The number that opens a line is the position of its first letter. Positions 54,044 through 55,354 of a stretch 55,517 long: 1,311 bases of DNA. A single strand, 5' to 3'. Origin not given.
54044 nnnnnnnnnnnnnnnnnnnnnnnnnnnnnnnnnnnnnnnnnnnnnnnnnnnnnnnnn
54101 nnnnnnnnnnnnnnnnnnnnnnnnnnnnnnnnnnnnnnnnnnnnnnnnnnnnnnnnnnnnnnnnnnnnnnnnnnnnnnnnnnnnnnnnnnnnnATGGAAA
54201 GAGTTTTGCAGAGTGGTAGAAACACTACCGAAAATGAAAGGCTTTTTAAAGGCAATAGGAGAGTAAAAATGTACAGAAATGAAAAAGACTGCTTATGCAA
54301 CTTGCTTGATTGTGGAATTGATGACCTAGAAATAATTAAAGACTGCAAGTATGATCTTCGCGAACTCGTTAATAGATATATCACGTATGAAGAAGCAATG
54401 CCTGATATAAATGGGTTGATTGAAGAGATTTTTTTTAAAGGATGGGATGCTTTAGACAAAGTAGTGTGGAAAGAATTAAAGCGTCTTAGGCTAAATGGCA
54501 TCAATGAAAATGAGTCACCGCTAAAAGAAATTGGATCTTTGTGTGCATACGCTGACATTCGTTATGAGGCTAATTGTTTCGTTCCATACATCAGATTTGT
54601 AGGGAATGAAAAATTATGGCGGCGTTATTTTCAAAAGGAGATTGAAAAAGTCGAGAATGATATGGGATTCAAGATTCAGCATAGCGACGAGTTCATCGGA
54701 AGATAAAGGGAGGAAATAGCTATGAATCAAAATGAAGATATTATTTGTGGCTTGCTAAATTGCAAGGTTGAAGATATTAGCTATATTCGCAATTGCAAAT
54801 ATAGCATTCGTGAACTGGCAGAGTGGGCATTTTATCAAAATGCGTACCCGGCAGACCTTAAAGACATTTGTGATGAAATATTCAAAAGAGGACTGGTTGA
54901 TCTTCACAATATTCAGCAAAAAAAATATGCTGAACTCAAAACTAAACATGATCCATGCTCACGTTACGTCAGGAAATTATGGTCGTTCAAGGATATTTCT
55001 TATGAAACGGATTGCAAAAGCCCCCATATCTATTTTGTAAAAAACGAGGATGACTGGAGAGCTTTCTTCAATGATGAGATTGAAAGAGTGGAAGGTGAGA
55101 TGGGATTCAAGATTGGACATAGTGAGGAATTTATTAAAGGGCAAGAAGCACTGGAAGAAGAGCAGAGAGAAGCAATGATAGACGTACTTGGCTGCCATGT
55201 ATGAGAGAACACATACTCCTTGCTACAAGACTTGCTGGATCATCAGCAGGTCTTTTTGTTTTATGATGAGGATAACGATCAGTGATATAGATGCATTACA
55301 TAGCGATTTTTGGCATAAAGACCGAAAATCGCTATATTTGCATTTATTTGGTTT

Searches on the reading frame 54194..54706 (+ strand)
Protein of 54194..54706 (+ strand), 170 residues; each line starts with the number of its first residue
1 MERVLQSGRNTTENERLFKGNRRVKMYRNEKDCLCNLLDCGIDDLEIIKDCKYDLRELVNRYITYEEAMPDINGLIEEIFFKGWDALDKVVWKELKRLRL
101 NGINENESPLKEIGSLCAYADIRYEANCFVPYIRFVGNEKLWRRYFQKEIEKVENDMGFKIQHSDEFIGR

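Call 12: search_protein_families(library=pfam, proteins=[window:54194-54706:+], max_evalue=0.01)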
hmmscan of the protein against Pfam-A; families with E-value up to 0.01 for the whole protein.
window:54194-54706:+ (170 aa): 0 families

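Call 13: search_protein_families(library=phrogs, proteins=[window:54194-54706:+], max_evalue=0.01)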
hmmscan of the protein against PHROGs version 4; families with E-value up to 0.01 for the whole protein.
window:54194-54706:+ (170 aa): 3 families
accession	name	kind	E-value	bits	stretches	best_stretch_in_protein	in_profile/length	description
phrog_7135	-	unknown function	0.0032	18.7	0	26-44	22-40/60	-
phrog_21207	-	unknown function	0.0034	18.3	0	31-63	9-41/155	-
phrog_8001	-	unknown function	0.0055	18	0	12-56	59-100/111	-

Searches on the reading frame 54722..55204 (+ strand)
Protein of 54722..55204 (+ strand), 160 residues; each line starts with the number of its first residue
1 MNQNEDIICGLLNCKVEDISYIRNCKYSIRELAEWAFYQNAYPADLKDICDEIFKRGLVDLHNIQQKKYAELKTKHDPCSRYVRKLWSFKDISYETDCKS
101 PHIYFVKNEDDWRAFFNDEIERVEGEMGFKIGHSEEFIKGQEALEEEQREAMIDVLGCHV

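Call 12: search_protein_families(library=pfam, proteins=[window:54722-55204:+], max_evalue=0.01)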
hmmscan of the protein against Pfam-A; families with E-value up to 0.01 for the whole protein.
window:54722-55204:+ (160 aa): 0 families

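Call 13: search_protein_families(library=phrogs, proteins=[window:54722-55204:+], max_evalue=0.01)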
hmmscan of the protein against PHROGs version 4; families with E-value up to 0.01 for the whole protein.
window:54722-55204:+ (160 aa): 1 family
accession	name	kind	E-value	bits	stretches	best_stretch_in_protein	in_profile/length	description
phrog_21207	-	unknown function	0.0066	17.4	0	99-132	119-152/155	-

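Call 78: find_encoding_contigs(protein=window:54722-55204:+, flank=3000, max_places=10)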
Protein window:54722-55204:+ (160 aa): 3 contigs read that carry it; 3 places shown.
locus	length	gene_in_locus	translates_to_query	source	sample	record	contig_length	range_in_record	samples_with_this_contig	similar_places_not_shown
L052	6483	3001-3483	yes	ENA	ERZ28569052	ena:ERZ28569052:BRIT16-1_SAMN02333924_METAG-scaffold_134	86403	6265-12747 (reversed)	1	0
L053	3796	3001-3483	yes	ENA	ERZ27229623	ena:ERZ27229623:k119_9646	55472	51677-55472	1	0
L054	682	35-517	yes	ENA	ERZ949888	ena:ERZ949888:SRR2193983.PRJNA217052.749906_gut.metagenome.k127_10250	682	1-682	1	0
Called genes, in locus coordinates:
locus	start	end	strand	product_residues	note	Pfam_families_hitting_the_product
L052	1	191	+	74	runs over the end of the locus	-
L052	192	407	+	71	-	-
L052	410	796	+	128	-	-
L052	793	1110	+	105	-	-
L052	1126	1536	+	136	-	-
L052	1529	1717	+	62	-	-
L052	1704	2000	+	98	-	-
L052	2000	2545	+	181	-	-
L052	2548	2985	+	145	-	-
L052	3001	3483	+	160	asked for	-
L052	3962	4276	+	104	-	-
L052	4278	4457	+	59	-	-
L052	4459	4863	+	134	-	-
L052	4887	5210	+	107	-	-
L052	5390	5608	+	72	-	-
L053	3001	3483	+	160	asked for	-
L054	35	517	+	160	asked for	-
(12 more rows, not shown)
